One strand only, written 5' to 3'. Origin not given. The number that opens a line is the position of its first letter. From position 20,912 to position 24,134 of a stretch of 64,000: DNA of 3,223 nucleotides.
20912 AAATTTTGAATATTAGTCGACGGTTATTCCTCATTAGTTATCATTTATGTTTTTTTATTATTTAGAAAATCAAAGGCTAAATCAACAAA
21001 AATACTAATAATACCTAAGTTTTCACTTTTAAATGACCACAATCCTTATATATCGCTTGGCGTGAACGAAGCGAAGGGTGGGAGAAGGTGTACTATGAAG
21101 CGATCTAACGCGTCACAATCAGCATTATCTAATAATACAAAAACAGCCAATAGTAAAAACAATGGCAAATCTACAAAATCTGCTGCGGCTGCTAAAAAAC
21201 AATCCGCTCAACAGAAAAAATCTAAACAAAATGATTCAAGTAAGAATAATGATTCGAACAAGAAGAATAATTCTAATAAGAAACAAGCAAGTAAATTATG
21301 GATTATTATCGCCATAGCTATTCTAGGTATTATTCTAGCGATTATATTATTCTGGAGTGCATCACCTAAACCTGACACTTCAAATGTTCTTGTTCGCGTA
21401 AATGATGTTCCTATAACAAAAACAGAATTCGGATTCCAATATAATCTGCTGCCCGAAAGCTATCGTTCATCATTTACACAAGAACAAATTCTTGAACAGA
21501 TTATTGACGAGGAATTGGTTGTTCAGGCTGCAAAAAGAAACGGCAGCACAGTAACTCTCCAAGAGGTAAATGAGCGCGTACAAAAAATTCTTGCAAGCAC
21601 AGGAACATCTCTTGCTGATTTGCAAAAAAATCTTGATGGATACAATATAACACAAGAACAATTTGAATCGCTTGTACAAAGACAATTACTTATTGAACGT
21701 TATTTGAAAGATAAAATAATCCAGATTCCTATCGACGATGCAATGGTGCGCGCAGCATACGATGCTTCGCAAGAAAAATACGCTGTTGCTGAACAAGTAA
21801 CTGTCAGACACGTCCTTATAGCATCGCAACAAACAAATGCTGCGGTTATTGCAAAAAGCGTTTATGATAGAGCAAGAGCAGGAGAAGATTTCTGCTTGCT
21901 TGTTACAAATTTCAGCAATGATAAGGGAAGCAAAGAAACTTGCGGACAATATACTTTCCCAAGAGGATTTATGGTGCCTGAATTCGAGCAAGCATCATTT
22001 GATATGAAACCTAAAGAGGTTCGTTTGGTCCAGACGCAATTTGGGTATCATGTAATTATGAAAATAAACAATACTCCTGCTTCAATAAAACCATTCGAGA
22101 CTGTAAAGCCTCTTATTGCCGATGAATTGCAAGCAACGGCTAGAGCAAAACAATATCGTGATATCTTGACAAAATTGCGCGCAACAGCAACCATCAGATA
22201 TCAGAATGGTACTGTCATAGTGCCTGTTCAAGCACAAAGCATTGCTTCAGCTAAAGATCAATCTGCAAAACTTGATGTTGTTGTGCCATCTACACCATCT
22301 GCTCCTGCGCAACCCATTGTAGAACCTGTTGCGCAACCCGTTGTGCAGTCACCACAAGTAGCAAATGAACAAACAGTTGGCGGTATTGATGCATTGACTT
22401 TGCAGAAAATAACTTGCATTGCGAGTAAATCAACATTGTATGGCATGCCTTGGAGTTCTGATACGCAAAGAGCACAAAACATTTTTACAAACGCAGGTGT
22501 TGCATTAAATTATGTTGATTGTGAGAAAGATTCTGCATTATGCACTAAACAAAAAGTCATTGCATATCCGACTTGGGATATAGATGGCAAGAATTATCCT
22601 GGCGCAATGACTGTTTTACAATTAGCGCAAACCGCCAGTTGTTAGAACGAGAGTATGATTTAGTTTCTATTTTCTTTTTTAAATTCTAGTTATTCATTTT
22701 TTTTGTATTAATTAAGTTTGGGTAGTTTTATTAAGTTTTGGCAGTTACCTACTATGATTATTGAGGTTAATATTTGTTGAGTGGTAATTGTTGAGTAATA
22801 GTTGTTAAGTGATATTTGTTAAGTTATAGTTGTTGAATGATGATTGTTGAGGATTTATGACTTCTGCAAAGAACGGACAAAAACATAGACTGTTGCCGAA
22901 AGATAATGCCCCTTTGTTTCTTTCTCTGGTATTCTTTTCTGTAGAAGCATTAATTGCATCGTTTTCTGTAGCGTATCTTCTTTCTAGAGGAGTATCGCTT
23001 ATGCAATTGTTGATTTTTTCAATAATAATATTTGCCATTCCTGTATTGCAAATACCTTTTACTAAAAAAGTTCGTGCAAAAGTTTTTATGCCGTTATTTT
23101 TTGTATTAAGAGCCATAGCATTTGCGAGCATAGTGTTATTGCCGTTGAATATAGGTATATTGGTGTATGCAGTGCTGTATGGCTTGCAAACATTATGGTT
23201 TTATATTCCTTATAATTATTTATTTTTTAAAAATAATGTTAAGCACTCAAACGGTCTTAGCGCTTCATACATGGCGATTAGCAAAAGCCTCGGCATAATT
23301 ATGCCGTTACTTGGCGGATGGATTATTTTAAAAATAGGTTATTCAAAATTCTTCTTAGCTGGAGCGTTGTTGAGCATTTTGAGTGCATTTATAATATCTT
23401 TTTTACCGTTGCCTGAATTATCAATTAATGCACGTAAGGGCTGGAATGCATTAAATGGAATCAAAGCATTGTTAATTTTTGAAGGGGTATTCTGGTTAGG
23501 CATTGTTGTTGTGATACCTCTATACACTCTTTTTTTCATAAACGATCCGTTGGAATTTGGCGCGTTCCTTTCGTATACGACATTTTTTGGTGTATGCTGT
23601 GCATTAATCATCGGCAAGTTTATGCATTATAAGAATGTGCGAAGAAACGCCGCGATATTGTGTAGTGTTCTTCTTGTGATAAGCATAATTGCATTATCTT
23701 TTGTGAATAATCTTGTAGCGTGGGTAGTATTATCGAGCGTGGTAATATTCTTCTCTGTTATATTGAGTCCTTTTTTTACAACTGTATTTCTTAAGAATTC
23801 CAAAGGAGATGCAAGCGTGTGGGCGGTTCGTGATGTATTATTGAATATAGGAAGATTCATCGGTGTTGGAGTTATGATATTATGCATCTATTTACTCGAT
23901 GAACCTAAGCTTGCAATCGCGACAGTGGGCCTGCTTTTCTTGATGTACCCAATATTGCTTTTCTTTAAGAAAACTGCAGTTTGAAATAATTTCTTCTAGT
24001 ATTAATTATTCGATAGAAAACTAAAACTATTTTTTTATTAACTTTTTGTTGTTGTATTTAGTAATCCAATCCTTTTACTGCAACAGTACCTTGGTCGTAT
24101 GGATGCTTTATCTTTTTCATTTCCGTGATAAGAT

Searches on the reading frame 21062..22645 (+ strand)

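Call 60: search_protein_families(library=pfam, proteins=[window:21062-22645:+], max_evalue=0.0001)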
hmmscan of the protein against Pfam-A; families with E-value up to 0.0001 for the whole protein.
window:21062-22645:+ (527 aa): 6 families
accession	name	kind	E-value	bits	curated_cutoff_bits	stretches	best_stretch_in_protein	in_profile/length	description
PF13616.12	Rotamase_3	-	4.8e-18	66.2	22.5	1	239-334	10-112/116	PPIC-type PPIASE domain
PF13624.11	SurA_N_3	-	2.1e-14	54.1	27.2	1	77-213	9-160/162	SurA-like N-terminal domain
PF00639.27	Rotamase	-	2.2e-12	48.2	21.7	1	255-333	6-94/97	PPIC-type PPIASE domain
PF13145.12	Rotamase_2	-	4.3e-11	44.1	27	1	224-350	1-121/121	PPIC-type PPIASE domain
PF13623.11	SurA_N_2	-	4.6e-08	33.5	28.5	1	76-175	7-121/145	SurA-like N-terminal domain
PF09312.16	SurA_N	-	3.3e-07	30.9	30.8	1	139-213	42-116/118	SurA N-terminal domain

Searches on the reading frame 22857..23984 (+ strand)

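Call 60: search_protein_families(library=pfam, proteins=[window:22857-23984:+], max_evalue=0.0001)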
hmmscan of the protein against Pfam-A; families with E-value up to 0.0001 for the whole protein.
window:22857-23984:+ (375 aa): 1 family
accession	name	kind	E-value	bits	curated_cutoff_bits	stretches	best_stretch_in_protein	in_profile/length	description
PF07690.21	MFS_1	-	4.6e-06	26.2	33.4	1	146-336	134-346/347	Major Facilitator Superfamily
